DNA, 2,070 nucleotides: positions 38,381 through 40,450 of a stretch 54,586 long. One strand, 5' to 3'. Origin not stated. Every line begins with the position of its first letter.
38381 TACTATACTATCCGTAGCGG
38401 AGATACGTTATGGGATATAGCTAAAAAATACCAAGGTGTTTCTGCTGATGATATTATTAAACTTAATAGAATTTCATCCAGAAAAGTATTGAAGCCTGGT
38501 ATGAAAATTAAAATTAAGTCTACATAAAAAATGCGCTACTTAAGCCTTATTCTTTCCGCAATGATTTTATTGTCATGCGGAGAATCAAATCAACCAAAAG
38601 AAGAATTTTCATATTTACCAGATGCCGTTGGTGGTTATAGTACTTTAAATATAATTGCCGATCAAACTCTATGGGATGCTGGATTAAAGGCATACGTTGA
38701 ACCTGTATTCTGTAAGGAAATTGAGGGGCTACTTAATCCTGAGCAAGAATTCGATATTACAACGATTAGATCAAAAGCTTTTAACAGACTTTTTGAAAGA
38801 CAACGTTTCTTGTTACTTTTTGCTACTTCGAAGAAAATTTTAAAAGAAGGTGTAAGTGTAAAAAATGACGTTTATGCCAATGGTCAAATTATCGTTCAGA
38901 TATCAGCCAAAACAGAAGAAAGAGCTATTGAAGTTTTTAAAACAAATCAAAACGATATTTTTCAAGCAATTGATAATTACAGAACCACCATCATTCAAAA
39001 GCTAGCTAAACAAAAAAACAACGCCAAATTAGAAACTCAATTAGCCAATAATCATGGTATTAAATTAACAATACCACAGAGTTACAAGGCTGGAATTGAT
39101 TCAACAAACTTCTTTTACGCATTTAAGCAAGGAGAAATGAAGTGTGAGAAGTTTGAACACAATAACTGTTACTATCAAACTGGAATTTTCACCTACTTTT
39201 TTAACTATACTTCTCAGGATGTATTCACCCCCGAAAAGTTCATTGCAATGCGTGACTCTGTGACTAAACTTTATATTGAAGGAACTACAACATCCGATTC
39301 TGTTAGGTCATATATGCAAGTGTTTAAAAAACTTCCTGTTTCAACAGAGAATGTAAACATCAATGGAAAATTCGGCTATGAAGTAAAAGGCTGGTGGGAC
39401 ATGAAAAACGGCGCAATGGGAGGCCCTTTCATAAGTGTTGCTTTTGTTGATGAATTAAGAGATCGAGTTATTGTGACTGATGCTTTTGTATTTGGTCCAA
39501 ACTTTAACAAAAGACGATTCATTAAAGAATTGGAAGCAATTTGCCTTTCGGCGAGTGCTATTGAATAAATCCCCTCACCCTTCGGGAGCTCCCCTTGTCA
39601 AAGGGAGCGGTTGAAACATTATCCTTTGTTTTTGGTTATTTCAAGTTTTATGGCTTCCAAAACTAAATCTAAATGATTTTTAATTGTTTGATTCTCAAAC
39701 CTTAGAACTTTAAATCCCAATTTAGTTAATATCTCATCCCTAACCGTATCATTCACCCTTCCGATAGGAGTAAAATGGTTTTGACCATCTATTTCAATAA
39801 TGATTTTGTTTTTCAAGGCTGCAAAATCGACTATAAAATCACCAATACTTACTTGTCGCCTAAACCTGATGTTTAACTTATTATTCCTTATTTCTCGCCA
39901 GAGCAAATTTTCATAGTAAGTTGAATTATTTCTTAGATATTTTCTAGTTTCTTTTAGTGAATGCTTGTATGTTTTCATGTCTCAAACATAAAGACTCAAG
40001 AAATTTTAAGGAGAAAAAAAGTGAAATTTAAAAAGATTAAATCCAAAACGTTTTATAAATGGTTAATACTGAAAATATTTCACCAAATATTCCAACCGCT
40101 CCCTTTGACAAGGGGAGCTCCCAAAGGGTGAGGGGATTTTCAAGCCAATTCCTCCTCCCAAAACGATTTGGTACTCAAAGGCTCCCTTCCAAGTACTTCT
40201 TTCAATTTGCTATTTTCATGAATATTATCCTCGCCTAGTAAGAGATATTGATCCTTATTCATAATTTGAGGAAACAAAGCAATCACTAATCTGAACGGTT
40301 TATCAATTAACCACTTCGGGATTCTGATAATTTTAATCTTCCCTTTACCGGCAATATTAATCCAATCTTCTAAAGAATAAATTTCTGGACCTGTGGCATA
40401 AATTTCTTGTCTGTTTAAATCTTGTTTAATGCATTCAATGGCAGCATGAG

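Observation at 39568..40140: DUF559 nuclease gene bracketed by 48-bp structured inverted repeats, with a solo repeat 11 kb away (REPtron-like layout with a non-RAYT nuclease)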

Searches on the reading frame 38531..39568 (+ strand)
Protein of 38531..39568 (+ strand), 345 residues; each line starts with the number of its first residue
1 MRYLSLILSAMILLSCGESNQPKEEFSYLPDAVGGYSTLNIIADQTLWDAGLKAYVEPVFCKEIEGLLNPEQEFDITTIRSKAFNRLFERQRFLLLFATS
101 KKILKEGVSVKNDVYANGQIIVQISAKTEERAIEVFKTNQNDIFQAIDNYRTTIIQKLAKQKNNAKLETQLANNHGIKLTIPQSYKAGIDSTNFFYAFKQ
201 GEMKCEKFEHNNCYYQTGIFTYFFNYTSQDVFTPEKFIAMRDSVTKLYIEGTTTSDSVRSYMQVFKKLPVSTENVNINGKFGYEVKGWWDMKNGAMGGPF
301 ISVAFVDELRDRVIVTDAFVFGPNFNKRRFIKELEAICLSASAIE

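Call 7: search_protein_families(library=pfam, proteins=[window:38531-39568:+], max_evalue=0.01)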
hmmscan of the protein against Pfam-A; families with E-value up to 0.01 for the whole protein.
window:38531-39568:+ (345 aa): 1 family
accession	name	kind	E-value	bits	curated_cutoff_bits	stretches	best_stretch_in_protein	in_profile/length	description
PF16125.10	DUF4837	-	8e-68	229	25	1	33-338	2-293/295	Domain of unknown function (DUF4837)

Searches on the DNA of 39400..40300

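Call 11: search_rna_families(source=window, start=39400, end=40300, threshold=evalue, max_evalue=10)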
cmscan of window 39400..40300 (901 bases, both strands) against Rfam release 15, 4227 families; matches with E-value up to 10: 5.
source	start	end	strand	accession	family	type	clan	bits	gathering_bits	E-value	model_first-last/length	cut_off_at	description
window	39608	39645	-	RF01359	CRISPR-DR46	Gene; CRISPR;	-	29.8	50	0.019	1-38/38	no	CRISPR RNA direct repeat element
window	39620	39676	+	RF02372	PyrC_leader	Cis-reg; leader;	-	18.6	50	4.7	1-50/50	no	PyrC leader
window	39975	40023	+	RF02980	freshwater-2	Cis-reg;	-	17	49.9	7.5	1-84/84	no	freshwater-2 RNA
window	39814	39850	-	RF01615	ceN111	Gene; snRNA; snoRNA; CD-box;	-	16.7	43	7.1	1-70/70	no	Nematode snoRNA ceN111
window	39865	39922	-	RF02777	OppA_thermometer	Cis-reg; thermoregulator;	-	9.6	290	6.5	1-304/304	no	OppA 5' UTR thermometer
